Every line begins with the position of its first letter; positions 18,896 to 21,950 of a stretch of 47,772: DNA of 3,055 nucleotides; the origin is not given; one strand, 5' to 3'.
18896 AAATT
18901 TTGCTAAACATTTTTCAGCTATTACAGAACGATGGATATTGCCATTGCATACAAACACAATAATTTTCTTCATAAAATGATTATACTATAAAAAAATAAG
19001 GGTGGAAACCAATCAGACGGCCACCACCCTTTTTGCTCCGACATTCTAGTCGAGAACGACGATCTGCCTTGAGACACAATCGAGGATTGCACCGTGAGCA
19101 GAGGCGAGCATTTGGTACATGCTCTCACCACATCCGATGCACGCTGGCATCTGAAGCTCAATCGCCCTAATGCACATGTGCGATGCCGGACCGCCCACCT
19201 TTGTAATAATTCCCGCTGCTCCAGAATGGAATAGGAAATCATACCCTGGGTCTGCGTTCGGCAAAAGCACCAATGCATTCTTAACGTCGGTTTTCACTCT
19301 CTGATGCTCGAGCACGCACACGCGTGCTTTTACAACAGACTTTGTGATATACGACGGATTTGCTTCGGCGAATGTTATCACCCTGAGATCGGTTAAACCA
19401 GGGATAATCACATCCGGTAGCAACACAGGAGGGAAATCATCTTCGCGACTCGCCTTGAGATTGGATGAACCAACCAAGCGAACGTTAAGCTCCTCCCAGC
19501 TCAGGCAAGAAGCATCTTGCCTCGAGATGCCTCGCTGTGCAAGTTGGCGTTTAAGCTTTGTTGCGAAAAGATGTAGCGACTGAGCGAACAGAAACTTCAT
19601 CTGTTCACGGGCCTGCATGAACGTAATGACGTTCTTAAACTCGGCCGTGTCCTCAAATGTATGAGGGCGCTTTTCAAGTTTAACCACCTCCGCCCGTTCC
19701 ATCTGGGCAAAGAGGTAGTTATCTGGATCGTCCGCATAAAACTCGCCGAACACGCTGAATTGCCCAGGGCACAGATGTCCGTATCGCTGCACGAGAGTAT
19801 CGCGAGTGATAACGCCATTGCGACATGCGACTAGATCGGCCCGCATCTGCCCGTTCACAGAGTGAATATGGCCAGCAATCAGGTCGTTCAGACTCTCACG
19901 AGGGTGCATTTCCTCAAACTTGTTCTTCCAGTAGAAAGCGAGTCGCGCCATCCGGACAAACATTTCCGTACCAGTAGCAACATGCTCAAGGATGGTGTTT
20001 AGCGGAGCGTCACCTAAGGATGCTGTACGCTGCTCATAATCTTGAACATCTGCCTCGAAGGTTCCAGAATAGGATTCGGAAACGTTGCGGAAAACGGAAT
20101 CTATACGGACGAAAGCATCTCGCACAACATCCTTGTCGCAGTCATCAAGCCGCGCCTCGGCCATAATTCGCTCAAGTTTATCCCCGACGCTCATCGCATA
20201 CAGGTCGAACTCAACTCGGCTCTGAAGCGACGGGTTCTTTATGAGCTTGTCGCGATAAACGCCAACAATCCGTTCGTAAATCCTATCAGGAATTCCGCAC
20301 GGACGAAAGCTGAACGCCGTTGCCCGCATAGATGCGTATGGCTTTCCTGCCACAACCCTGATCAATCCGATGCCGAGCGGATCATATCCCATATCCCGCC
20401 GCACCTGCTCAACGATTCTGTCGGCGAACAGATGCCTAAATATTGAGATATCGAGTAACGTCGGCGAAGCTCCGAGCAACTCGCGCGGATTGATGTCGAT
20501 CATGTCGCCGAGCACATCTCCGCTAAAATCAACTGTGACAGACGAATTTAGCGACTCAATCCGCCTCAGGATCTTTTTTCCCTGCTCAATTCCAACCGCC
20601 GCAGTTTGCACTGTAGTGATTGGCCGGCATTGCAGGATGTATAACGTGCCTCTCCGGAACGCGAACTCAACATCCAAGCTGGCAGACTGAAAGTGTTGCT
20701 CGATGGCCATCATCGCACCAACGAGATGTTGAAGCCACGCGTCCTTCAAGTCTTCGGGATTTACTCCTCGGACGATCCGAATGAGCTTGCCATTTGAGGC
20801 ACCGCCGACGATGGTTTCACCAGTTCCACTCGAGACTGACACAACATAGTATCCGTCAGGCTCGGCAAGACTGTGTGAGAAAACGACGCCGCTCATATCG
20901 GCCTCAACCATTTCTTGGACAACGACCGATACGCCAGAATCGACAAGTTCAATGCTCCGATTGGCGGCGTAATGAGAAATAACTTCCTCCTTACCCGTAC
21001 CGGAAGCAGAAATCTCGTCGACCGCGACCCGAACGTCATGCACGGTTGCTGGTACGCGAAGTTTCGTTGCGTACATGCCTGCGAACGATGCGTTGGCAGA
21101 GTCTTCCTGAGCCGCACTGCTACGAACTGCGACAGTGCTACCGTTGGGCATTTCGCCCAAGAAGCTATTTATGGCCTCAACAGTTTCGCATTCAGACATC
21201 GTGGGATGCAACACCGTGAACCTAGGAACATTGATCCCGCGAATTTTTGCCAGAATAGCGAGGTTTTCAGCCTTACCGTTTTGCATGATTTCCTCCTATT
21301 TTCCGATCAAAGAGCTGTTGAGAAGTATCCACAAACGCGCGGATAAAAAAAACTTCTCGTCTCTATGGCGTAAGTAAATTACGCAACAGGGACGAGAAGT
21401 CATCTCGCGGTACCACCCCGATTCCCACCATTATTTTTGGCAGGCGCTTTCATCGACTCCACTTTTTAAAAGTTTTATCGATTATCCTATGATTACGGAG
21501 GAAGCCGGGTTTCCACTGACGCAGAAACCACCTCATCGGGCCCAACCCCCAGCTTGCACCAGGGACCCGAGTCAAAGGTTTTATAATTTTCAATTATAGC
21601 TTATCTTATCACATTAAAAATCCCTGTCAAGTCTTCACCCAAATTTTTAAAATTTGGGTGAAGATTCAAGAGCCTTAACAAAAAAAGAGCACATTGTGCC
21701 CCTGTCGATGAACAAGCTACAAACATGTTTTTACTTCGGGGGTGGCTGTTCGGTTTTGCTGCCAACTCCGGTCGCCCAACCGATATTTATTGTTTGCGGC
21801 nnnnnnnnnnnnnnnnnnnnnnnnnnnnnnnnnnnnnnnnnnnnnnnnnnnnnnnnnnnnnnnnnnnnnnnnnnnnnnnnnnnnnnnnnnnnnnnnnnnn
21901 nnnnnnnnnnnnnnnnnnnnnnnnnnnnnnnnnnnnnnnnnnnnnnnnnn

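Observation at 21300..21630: Canonical T-box antiterminator/terminator controlling a phosphotransferase rather than an aaRS, biosynthesis or transporter gene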

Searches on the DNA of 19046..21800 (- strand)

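Call 4: search_rna_families(source=window, start=21200, end=21800, threshold=evalue, max_evalue=10, show_alignments=5)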
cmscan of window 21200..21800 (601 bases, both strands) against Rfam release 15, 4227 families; matches with E-value up to 10: 16.
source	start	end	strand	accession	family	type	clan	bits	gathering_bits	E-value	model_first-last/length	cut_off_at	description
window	21385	21584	-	RF00230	T-box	Cis-reg; leader;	-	58.9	93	2.7e-12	1-219/219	no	T-box leader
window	21351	21400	+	RF03394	mir-2574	Gene; miRNA;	-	31.2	90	0.00014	1-68/68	no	mir-2574 microRNA precursor family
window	21352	21401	-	RF03394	mir-2574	Gene; miRNA;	-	27.3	90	0.0018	1-68/68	no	mir-2574 microRNA precursor family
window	21608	21685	-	RF04172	MIR8675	Gene; miRNA;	-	25.3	90.8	0.016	1-95/95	no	MIR8675 microRNA precursor family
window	21338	21409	-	RF03986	mir-6095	Gene; miRNA;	-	20.8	100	0.47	1-83/83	no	mir-6095 microRNA precursor family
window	21632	21664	+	RF04145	MIR8706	Gene; miRNA;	-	18.2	95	1.1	1-101/101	no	MIR8706 microRNA precursor family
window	21333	21401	+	RF02666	PsiU2-35.45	Gene; snRNA; snoRNA; scaRNA;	-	18.2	89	1.2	1-140/140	no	Drosophila small cajal body-specific RNA PsiU2-35.45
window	21598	21672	-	RF02579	tsr26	Gene; sRNA;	-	18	141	5.3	1-122/122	no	S. aureus tsr26 small RNA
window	21631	21664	-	RF03410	mir-1891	Gene; miRNA;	-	17.7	70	1.1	1-87/87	no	mir-1891 microRNA precursor family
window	21608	21684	-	RF03585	mir-3938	Gene; miRNA;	-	17.6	94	1.1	1-88/88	no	mir-3938 microRNA precursor family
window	21627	21668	-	RF03926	MIR1435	Gene; miRNA;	-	17.5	94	8.1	1-186/186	no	MIR1435 microRNA precursor family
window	21567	21683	-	RF02903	AaHKsRNA96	Gene; antisense;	-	16.7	43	5.5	1-117/117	no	Aggregatibacter sRNA 96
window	21630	21666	+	RF04172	MIR8675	Gene; miRNA;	-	16.6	90.8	3.7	24-73/95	no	MIR8675 microRNA precursor family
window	21655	21754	+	RF02150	MESTIT1_3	Gene; lncRNA;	-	16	60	0.73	1-99/99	no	MEST intronic transcript 1, antisense RNA conserved region 3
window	21627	21669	-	RF03933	MIR6445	Gene; miRNA;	-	15.7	100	4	1-117/117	no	MIR6445 microRNA precursor family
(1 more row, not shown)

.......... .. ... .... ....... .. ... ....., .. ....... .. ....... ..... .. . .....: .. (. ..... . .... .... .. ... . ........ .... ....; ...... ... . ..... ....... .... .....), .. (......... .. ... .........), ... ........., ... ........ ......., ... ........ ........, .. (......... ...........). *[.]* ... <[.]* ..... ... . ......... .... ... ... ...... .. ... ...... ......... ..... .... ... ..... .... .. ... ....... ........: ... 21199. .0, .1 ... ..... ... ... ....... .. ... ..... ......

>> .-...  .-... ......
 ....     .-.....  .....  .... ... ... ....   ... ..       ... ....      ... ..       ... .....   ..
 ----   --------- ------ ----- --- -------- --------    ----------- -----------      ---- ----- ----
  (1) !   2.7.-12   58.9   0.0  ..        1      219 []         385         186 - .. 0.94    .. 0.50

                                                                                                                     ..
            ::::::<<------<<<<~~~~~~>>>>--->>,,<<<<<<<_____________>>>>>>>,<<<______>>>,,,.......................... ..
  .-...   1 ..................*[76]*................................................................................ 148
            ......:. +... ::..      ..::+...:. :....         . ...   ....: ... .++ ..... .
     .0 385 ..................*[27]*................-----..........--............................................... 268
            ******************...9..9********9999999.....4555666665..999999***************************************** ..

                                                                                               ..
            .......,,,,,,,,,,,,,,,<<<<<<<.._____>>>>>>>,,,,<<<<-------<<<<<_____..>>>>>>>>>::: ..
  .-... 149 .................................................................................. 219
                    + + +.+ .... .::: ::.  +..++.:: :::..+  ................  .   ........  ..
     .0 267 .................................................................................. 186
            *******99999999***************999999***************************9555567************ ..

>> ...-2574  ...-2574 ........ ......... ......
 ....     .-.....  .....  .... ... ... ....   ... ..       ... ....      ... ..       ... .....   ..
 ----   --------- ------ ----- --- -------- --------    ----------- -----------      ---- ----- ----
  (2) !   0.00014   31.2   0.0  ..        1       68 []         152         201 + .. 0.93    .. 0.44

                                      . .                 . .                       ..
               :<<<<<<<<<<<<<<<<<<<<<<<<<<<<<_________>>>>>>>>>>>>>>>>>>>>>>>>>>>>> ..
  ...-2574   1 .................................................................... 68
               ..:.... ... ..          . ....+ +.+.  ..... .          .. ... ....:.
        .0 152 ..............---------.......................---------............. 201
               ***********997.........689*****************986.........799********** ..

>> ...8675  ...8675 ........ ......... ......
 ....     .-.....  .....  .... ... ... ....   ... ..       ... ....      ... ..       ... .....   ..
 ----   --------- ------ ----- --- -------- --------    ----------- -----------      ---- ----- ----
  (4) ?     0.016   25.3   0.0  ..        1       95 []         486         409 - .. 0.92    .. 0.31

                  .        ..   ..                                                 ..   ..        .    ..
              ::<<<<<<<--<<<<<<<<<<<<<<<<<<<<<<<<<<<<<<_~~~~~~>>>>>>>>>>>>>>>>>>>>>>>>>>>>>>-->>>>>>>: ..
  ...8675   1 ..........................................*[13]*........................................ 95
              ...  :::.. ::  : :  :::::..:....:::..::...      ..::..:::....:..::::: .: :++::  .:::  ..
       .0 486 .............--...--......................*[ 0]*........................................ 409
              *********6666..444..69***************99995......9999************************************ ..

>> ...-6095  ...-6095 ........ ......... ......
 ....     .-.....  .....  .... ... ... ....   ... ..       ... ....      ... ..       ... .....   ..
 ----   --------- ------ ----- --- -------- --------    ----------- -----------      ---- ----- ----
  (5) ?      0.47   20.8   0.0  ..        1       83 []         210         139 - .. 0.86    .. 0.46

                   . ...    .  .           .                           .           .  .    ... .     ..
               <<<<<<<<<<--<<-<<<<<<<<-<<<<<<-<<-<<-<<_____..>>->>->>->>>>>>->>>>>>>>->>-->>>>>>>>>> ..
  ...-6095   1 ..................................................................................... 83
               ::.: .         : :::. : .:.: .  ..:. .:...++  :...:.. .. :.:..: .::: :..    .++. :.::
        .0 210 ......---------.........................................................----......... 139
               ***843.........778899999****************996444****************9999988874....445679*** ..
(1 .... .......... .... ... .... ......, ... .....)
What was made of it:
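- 21508..21529 (-): Stem II, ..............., with the conserved CUGC...AGUGG top (candidate S-turn). Call 4 alignment.
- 21485..21507 (-): Stem IIA (CGG with CCG), F-box CCGUAA at 21498-21493, and the IIB pseudoknot UCCU 21502-21499 with AGGA 21488-21485. Call 4.
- On T-box riboswitch (RF00230): Aligned by the covariance model (call 4). CC-UUU-GA opposite GA-GG, aligned to the model's GA motif (call 4). 27 nt stand in place of 76 model positions (call 4).
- Checked: A local E-value scan gives RF00230 over model positions 1-219 at 21584-21385 (minus strand), 58.9 bits against a gathering score of 93, E = 2.7e-12 (call 4).
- RF00230 matches over its full length, E 2.7e-12 (call 4).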

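Call 18: search_rna_families(source=L007, start=4900, end=5550, threshold=evalue, max_evalue=0.01, show_alignments=2)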
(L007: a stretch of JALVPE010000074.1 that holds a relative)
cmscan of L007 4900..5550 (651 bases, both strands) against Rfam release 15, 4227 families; matches with E-value up to 0.01: 1.
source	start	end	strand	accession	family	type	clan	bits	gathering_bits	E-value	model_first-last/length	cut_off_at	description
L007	5105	5368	+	RF00230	T-box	Cis-reg; leader;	-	36.7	93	1.5e-06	1-219/219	no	T-box leader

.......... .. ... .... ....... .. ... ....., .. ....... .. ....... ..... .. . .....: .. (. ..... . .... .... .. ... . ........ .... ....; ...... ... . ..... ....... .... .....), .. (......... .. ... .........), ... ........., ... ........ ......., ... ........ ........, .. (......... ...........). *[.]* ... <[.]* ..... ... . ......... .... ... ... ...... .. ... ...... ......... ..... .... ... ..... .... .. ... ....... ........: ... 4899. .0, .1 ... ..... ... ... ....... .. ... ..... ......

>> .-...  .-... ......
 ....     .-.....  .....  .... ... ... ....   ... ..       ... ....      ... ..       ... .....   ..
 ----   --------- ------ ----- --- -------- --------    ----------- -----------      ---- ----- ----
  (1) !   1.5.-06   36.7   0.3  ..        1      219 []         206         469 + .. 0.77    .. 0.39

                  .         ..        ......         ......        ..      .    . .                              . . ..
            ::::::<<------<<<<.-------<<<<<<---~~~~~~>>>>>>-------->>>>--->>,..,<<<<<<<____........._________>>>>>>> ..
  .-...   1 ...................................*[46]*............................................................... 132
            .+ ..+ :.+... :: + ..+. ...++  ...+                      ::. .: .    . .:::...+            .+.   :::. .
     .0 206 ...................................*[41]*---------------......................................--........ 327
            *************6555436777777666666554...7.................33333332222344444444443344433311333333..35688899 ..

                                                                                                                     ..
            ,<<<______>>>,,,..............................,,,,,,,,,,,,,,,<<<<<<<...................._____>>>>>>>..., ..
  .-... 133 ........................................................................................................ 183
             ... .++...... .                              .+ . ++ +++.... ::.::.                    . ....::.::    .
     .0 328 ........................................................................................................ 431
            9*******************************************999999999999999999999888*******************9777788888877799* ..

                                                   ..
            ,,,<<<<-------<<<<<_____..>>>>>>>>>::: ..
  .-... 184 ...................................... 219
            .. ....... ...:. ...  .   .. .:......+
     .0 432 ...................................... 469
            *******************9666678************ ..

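Call 73: search_rna_families(sources=[L027, L034, L045, L062, L063, L064, L070, L079, L080, L087, L103, L104, L106, L109, L126, L140, L007, L010, L002, L012], threshold=gathering)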
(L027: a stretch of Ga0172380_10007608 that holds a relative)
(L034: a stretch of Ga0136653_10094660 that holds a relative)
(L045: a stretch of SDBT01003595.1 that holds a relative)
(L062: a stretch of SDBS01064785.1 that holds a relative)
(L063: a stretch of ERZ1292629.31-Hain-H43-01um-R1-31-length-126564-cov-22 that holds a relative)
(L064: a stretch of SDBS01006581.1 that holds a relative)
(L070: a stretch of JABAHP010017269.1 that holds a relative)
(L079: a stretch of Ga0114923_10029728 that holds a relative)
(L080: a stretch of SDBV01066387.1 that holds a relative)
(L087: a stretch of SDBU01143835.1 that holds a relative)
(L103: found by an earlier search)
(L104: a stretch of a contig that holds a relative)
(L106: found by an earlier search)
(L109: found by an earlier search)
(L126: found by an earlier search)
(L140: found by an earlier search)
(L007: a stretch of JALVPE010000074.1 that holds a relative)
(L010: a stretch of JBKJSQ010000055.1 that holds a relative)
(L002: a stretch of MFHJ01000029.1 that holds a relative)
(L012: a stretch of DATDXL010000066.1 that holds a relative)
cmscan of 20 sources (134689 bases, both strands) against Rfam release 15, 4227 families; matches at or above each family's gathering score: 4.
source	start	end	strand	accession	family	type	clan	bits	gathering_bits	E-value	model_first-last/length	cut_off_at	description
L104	1220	1292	+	RF00005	tRNA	Gene; tRNA;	CL00001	60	29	3.7e-10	1-71/71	no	tRNA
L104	1298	1369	+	RF00005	tRNA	Gene; tRNA;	CL00001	57.9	29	1.4e-09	1-71/71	no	tRNA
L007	2554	2625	-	RF00005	tRNA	Gene; tRNA;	CL00001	57.4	29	2e-09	1-71/71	no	tRNA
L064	8602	8672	+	RF00005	tRNA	Gene; tRNA;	CL00001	53.5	29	2.3e-08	1-71/71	no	tRNA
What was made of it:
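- On T-box riboswitch (RF00230): None of the 21 leaders in 20 related loci passes either (call 73).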
